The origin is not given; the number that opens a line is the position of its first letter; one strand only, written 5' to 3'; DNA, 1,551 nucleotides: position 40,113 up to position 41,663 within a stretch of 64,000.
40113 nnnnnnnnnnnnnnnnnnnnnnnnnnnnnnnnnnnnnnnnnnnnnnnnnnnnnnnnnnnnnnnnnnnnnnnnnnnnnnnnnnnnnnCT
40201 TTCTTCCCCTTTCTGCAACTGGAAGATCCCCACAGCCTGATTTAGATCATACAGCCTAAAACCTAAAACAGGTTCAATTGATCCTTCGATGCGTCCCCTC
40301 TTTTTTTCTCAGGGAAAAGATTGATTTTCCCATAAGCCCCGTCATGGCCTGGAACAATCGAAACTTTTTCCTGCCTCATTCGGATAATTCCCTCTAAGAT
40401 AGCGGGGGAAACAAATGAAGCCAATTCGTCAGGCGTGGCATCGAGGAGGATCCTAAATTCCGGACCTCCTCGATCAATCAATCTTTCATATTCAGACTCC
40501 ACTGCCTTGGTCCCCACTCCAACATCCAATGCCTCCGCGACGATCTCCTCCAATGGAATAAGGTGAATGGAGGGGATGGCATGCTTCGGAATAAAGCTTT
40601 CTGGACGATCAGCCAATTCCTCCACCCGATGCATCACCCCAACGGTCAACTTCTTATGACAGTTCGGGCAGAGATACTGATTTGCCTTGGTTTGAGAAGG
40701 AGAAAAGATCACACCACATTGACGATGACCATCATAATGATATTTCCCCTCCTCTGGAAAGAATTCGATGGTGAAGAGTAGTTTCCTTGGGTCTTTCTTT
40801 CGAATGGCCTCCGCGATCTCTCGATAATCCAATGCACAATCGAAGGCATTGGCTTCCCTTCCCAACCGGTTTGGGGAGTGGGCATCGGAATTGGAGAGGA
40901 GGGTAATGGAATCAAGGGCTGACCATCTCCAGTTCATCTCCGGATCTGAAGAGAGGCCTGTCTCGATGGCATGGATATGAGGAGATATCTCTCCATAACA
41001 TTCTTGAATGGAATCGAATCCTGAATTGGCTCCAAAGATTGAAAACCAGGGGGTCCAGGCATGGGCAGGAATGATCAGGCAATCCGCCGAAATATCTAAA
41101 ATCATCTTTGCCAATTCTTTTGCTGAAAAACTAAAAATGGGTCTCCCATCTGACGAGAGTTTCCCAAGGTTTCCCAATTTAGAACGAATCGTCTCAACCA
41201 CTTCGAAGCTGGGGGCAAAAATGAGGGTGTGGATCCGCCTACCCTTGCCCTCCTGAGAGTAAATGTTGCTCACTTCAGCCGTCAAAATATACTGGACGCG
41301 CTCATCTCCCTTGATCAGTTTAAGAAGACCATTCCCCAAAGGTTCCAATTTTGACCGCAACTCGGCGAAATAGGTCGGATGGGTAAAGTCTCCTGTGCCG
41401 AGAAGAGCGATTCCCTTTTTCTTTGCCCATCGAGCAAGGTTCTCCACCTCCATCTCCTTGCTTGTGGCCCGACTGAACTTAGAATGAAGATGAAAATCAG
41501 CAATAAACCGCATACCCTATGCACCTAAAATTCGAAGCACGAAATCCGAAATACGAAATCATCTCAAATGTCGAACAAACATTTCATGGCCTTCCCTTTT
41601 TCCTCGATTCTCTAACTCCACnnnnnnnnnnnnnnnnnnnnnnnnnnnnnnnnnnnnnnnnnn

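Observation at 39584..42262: Poorly characterised gene group: PhoU-like helical protein, EndoQ-like PHP nuclease, radical-SAM-like Cys-rich fragment and a 272-bp structured spacer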

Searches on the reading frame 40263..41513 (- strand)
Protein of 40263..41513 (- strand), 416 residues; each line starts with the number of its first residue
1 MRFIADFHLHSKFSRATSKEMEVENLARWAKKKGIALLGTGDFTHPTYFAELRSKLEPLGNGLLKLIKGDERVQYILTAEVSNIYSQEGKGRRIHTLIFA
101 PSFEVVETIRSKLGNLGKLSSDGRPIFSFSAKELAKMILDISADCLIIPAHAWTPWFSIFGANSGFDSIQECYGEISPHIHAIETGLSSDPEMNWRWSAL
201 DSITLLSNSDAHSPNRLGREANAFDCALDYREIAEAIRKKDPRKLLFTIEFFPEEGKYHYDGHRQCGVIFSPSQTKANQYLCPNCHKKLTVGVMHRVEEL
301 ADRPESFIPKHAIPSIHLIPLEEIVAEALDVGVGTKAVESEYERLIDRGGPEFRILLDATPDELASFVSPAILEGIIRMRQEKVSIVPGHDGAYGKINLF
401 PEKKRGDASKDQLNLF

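Call 3: search_protein_families(library=pfam, proteins=[window:40263-41513:-], max_evalue=0.01)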
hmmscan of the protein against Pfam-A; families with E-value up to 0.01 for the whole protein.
window:40263-41513:- (416 aa): 1 family
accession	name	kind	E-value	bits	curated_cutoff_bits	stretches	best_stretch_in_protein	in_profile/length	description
PF13263.12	PHP_C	-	0.0029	17.6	21.3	0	203-240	16-54/56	PHP-associated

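Call 4: search_protein_families(library=ncbifam, proteins=[window:40263-41513:-], max_evalue=0.01)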
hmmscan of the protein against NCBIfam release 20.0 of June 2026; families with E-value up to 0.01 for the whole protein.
window:40263-41513:- (416 aa): 1 family
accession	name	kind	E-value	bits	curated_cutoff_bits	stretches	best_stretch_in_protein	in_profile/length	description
TIGR00375.1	TIGR00375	hypoth_equivalog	3.4e-61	207.7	326.6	1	5-397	2-374/374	TIGR00375 family protein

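Call 9: search_solved_structures(query=window:40263-41513:-, max_evalue=0.01, show_alignments=2)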
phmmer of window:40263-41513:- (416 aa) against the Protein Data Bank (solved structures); distinct sequences matched with E-value up to 0.01: 3.
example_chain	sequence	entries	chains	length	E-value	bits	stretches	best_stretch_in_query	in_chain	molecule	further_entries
5zb8_A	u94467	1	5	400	1.6e-62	215.1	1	5-402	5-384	PfuEndoQ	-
7k30_A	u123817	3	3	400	8e-62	212.9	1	5-402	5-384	Endonuclease Q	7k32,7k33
7k31_A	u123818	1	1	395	8.6e-62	212.8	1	5-402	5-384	Endonuclease Q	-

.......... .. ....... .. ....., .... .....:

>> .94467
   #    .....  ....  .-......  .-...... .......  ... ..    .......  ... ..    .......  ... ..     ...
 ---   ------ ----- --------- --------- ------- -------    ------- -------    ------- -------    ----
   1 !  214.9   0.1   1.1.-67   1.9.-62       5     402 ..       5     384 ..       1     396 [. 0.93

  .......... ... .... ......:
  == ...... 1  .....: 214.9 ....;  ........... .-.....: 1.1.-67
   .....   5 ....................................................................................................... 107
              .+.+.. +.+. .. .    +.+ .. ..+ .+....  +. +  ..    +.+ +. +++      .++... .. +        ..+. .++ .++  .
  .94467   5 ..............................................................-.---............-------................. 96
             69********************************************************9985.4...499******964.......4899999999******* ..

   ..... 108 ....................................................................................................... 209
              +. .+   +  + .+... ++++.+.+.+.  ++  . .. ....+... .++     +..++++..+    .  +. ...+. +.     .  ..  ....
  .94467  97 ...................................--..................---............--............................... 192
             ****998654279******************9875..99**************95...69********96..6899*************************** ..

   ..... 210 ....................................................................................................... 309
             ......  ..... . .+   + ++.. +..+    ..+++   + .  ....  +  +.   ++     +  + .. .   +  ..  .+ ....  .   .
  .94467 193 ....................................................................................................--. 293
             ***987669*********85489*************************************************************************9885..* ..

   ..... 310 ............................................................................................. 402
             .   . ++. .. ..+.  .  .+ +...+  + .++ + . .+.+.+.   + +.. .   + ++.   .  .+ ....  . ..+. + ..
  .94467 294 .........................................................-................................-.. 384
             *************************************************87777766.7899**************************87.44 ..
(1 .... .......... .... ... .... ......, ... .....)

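Call 12: find_encoding_contigs(protein=window:40263-41513:-, flank=6000, max_places=6)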
Protein window:40263-41513:- (416 aa): 7 contigs read that carry it; 4 places shown.
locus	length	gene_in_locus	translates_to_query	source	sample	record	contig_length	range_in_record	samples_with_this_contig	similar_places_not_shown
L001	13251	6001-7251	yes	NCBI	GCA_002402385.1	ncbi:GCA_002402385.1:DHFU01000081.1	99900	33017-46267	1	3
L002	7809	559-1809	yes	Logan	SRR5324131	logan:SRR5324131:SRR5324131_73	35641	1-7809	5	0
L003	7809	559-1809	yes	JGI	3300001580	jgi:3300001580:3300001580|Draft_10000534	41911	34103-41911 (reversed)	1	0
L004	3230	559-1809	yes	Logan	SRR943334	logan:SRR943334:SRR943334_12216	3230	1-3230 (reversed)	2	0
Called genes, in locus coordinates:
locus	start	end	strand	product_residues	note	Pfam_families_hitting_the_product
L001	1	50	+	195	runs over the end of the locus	-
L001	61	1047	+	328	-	PF01087:GalP_UDP_transf, PF16268:DUF4921 (faint), PF02744:GalP_UDP_tr_C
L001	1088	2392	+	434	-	PF19425:Csd3_N2, PF01551:Peptidase_M23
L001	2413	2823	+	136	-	PF00072:Response_reg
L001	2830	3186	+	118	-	-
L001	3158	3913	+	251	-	-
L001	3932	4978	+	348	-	PF01075:Glyco_transf_9, PF02350:Epimerase_2 (weak)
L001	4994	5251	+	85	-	PF03144:GTP_EFTU_D2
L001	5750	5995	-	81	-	-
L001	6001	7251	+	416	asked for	PF27218:MJ0043_C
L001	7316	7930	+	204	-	-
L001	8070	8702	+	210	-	PF00440:TetR_N, PF08359:TetR_C_4, PF17932:TetR_C_24 (weak)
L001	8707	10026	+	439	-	PF02321:OEP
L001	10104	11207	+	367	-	PF25917:BSH_RND, PF25973:BSH_CzcB (weak), PF25984:BSH_YknX (weak), PF25876:HH_MFP_RND, PF25954:Beta-barrel_RND_2, PF25967:RND-MFP_C, PF25975:CzcB_C (weak), PF25989:YknX_C, +1 more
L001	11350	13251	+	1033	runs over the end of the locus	PF00873:ACR_tran, PF03176:MMPL (weak)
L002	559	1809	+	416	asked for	PF27218:MJ0043_C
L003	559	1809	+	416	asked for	PF27218:MJ0043_C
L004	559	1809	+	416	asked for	PF27218:MJ0043_C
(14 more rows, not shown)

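Call 25: find_homologous_proteins(query=window:40263-41513:-, max_evalue=0.00001)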
Query window:40263-41513:- (416 aa): 8000 proteins with E <= 0.00001 among 8000 candidates; the best 120 are listed.
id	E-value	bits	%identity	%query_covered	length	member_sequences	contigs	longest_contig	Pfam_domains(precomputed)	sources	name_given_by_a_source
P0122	1.1e-281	952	100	100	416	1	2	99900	PF27218.1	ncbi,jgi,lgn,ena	-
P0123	1.7e-247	839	88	100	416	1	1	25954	PF27218.1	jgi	-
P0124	1.2e-246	837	87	100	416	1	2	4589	PF27218.1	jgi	jgi:uncharacterized protein (TIGR00375 family)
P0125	4.4e-246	835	86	100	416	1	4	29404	PF27218.1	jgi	jgi:uncharacterized protein (TIGR00375 family)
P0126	4.7e-246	835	88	100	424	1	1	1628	PF27218.1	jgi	-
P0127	1.1e-245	833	87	100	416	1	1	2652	PF27218.1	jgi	jgi:uncharacterized protein (TIGR00375 family)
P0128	1.1e-245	833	87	100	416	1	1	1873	PF27218.1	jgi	jgi:uncharacterized protein (TIGR00375 family)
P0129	3.0e-245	832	86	100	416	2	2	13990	PF27218.1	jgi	jgi:uncharacterized protein (TIGR00375 family)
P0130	3.1e-245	832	87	100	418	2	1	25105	PF27218.1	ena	-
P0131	7.6e-245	831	87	100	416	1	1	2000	PF27218.1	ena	-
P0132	2.0e-244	829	87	100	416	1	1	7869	PF27218.1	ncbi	-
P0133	2.0e-244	829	86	100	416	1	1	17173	PF27218.1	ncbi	-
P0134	2.1e-244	829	86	100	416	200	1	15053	PF27218.1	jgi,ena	-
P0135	2.7e-244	829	87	100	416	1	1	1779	PF27218.1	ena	-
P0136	3.8e-244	828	86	100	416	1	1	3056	PF27218.1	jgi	jgi:uncharacterized protein (TIGR00375 family)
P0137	3.8e-244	828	86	100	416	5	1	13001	PF27218.1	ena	-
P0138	3.9e-244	828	86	100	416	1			PF27218.1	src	-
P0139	7.2e-244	827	86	100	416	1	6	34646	PF27218.1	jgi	jgi:uncharacterized protein (TIGR00375 family)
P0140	9.8e-244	827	86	100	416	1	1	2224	PF27218.1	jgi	-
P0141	1.9e-243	826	86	100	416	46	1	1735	PF27218.1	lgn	-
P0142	1.9e-243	826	87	100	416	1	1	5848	PF27218.1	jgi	jgi:uncharacterized protein (TIGR00375 family)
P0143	1.9e-243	826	86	100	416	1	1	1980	PF27218.1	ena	-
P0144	1.9e-243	826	86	100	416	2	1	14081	PF27218.1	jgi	jgi:uncharacterized protein (TIGR00375 family)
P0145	1.9e-243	826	87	100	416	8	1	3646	PF27218.1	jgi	jgi:uncharacterized protein (TIGR00375 family)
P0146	2.5e-243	826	85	100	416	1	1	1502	PF27218.1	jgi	jgi:uncharacterized protein (TIGR00375 family)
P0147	2.6e-243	826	86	100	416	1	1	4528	PF27218.1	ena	-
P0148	2.6e-243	826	86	100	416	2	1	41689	PF27218.1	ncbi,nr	ncbi:MAG: DNA helicase UvrD [Syntrophaceae bacterium]|nr:DNA helicase UvrD [Syntrophaceae bacterium]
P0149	2.6e-243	826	85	100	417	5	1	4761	PF27218.1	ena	-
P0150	2.6e-243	826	86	100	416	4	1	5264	PF27218.1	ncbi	-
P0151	3.6e-243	825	86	100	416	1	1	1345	PF27218.1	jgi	-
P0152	8.5e-243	824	86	100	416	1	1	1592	PF27218.1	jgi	-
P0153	8.8e-243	824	86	100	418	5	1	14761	PF27218.1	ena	-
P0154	8.8e-243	824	86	100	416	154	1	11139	PF27218.1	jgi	jgi:uncharacterized protein (TIGR00375 family)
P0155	9.1e-243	824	85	100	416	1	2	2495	PF27218.1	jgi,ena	-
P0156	9.4e-243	824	86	100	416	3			PF27218.1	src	-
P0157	1.2e-242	823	87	100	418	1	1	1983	PF27218.1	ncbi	-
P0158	1.3e-242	823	85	100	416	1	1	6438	PF27218.1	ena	-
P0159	1.6e-242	823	86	100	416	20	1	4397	PF27218.1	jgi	-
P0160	1.9e-242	823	85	100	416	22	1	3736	PF27218.1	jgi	jgi:uncharacterized protein (TIGR00375 family)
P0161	2.6e-242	822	86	100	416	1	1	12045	PF27218.1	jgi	jgi:uncharacterized protein (TIGR00375 family)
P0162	3.4e-242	822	86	100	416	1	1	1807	PF27218.1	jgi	jgi:uncharacterized protein (TIGR00375 family)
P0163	3.5e-242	822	86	100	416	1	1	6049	PF27218.1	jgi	jgi:uncharacterized protein (TIGR00375 family)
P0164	4.7e-242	821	86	100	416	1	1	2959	PF27218.1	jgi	-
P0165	6.3e-242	821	85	100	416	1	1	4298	PF27218.1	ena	-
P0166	6.7e-242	821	85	100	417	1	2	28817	PF27218.1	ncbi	-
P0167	8.6e-242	821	85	100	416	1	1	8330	PF27218.1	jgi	jgi:uncharacterized protein (TIGR00375 family)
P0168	9.1e-242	820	86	100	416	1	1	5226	PF27218.1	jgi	jgi:uncharacterized protein (TIGR00375 family)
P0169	1.2e-241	820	84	100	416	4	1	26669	PF27218.1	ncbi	-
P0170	1.2e-241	820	86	100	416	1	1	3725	PF27218.1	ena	-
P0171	1.6e-241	820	85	100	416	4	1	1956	PF27218.1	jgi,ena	-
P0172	1.7e-241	820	85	100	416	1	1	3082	PF27218.1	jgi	-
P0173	1.8e-241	820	85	100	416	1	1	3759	PF27218.1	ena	-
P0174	2.3e-241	819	85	100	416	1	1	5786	PF27218.1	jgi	jgi:uncharacterized protein (TIGR00375 family)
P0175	2.4e-241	819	85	100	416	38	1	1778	PF27218.1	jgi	jgi:uncharacterized protein (TIGR00375 family)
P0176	3.1e-241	819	86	100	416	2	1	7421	PF27218.1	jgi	jgi:uncharacterized protein (TIGR00375 family)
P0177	3.2e-241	819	84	100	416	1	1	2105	PF27218.1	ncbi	-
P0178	3.2e-241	819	85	100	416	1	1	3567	PF27218.1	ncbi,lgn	-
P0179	4.0e-241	818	85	100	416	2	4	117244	PF27218.1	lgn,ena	-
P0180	4.2e-241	818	86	100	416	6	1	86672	PF27218.1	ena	-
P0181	4.3e-241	818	85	100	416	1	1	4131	PF27218.1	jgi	-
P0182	6.0e-241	818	85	100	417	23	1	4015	PF27218.1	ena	-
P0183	6.0e-241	818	85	100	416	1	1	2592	PF27218.1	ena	-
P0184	6.1e-241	818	85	100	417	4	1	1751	PF27218.1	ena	-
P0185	6.2e-241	818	85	100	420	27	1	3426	PF27218.1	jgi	-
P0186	8.4e-241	817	85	100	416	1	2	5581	PF27218.1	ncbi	-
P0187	8.6e-241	817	85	100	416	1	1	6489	PF27218.1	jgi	jgi:uncharacterized protein (TIGR00375 family)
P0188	3.0e-240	815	86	100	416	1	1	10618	PF27218.1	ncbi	-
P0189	4.0e-240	815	86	100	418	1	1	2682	PF27218.1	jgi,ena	-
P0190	4.1e-240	815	85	100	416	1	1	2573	PF27218.1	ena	-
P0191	4.2e-240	815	86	100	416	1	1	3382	PF27218.1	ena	-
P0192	4.6e-240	815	85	100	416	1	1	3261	PF27218.1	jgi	jgi:uncharacterized protein (TIGR00375 family)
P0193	5.9e-240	815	83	100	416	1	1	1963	PF27218.1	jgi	jgi:uncharacterized protein (TIGR00375 family)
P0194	6.0e-240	814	83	100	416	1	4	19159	PF27218.1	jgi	jgi:uncharacterized protein (TIGR00375 family)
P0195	7.5e-240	814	86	100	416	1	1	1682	PF27218.1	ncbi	-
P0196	8.0e-240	814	85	100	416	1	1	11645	PF27218.1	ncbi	-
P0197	1.0e-239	814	85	100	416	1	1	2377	PF27218.1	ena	-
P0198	1.5e-239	813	85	100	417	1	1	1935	PF27218.1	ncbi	-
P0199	1.5e-239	813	85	100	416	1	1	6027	PF27218.1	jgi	-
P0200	1.5e-239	813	83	100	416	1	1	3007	PF27218.1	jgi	jgi:uncharacterized protein (TIGR00375 family)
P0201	1.6e-239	813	83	100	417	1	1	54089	PF27218.1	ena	-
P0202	1.9e-239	813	85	100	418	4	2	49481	PF27218.1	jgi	jgi:uncharacterized protein (TIGR00375 family)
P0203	2.1e-239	813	84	100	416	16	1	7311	PF27218.1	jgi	-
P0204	2.3e-239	813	86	100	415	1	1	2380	PF27218.1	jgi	jgi:uncharacterized protein (TIGR00375 family)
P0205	2.4e-239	813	84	100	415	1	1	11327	PF27218.1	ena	-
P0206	2.8e-239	812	85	100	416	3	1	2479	PF27218.1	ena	-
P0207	3.3e-239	812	85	100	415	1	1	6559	PF27218.1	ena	-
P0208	3.8e-239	812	84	100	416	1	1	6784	PF27218.1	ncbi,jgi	jgi:uncharacterized protein (TIGR00375 family)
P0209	4.0e-239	812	85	100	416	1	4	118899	PF27218.1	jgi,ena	jgi:uncharacterized protein (TIGR00375 family)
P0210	4.0e-239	812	84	100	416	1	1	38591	PF27218.1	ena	-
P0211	4.1e-239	812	82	100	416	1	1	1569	PF27218.1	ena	-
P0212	5.5e-239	811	83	100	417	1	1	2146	PF27218.1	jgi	jgi:uncharacterized protein (TIGR00375 family)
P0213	7.6e-239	811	82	100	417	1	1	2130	PF27218.1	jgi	jgi:uncharacterized protein (TIGR00375 family)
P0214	9.9e-239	810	84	100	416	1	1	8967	PF27218.1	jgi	jgi:uncharacterized protein (TIGR00375 family)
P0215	1.0e-238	810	85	100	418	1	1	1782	PF27218.1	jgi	jgi:uncharacterized protein (TIGR00375 family)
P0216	1.0e-238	810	84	100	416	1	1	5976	PF27218.1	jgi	-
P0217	1.0e-238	810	83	100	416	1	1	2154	PF27218.1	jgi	jgi:uncharacterized protein (TIGR00375 family)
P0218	1.4e-238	810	82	100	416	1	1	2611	PF27218.1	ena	-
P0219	1.4e-238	810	82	100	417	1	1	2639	PF27218.1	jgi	jgi:uncharacterized protein (TIGR00375 family)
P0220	1.7e-238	810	84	100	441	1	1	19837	PF27218.1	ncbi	-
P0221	2.0e-238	809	84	100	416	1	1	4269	PF27218.1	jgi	jgi:uncharacterized protein (TIGR00375 family)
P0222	2.0e-238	809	82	100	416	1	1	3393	PF27218.1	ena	-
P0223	2.8e-238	809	82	100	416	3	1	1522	PF27218.1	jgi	-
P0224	3.8e-238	809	85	100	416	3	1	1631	PF27218.1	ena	-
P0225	3.8e-238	809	82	100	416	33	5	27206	PF27218.1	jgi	jgi:uncharacterized protein (TIGR00375 family)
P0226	4.2e-238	808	84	100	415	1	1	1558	PF27218.1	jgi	jgi:uncharacterized protein (TIGR00375 family)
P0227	5.2e-238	808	83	100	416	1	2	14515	PF27218.1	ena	-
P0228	5.2e-238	808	82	100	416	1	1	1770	PF27218.1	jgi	-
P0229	5.3e-238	808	82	100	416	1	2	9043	PF27218.1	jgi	jgi:uncharacterized protein (TIGR00375 family)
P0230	7.0e-238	808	84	100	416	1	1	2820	PF27218.1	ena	-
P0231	7.2e-238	808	82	100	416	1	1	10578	PF27218.1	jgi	jgi:uncharacterized protein (TIGR00375 family)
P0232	9.4e-238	807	85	100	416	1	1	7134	PF27218.1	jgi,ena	jgi:uncharacterized protein (TIGR00375 family)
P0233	1.0e-237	807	85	100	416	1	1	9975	PF27218.1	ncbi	-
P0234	1.4e-237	807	82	100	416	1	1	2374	PF27218.1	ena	-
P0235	1.4e-237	807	85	100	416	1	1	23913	PF27218.1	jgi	-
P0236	1.4e-237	807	82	100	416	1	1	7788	PF27218.1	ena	-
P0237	1.4e-237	807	82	100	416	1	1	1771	PF27218.1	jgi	-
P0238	1.4e-237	807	82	100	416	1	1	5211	PF27218.1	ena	-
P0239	1.5e-237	807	85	100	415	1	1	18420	PF27218.1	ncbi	ncbi:MAG: endonuclease Q family protein [Thermodesulfobacteriota bacterium]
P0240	1.8e-237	806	83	100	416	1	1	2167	PF27218.1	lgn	-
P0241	1.9e-237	806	84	100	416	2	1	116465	PF27218.1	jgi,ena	-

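Call 27: find_encoding_contigs(protein=P0148, flank=5000, max_places=3)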
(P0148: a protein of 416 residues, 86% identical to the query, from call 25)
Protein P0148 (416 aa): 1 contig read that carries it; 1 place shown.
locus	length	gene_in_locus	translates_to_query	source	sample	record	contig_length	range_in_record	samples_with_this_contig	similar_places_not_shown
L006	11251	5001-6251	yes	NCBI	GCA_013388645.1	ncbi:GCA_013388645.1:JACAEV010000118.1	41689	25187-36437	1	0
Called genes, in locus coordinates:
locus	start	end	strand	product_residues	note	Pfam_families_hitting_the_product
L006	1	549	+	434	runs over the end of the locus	PF19425:Csd3_N2 (weak), PF01551:Peptidase_M23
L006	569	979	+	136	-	PF00072:Response_reg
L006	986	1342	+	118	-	-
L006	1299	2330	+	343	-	-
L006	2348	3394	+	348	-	PF01075:Glyco_transf_9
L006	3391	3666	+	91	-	PF22042:EF-G_D2 (weak), PF03144:GTP_EFTU_D2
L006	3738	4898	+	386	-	PF04055:Radical_SAM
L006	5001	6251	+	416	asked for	PF27218:MJ0043_C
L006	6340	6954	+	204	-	-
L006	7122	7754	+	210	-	PF00440:TetR_N, PF17932:TetR_C_24 (weak)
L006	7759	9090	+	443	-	PF02321:OEP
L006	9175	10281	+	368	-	PF25917:BSH_RND, PF25973:BSH_CzcB, PF25984:BSH_YknX (weak), PF25876:HH_MFP_RND, PF25954:Beta-barrel_RND_2, PF25989:YknX_C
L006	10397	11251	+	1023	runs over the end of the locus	PF00873:ACR_tran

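Call 28: find_encoding_contigs(protein=P0225, flank=5000, max_places=3)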
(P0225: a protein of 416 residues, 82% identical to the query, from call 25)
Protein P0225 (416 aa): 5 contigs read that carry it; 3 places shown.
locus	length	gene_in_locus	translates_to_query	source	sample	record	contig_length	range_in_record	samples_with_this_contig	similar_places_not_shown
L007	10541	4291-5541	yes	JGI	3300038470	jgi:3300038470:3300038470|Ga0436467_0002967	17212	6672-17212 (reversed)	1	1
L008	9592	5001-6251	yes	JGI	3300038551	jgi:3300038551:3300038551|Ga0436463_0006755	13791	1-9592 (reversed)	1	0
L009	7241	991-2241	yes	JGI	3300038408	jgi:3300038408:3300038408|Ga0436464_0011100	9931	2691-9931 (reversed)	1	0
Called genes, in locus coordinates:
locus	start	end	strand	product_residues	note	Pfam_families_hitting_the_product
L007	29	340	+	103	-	PF01551:Peptidase_M23 (weak)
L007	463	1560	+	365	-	PF01075:Glyco_transf_9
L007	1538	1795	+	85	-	PF22042:EF-G_D2 (weak), PF03144:GTP_EFTU_D2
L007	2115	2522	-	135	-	-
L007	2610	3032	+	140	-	-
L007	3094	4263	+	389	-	PF05559:DUF763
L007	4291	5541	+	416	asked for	PF27218:MJ0043_C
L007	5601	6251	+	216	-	-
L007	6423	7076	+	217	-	PF00440:TetR_N, PF08359:TetR_C_4, PF17932:TetR_C_24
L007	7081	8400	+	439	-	PF02321:OEP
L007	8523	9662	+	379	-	PF25917:BSH_RND, PF25973:BSH_CzcB, PF25984:BSH_YknX (weak), PF25876:HH_MFP_RND, PF25944:Beta-barrel_RND (weak), PF25954:Beta-barrel_RND_2, PF25967:RND-MFP_C (weak), PF25989:YknX_C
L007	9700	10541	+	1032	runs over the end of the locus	PF00873:ACR_tran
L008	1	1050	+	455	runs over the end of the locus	PF19425:Csd3_N2 (weak), PF01551:Peptidase_M23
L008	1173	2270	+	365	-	PF01075:Glyco_transf_9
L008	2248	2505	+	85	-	PF22042:EF-G_D2 (weak), PF03144:GTP_EFTU_D2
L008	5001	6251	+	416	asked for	PF27218:MJ0043_C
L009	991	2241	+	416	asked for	PF27218:MJ0043_C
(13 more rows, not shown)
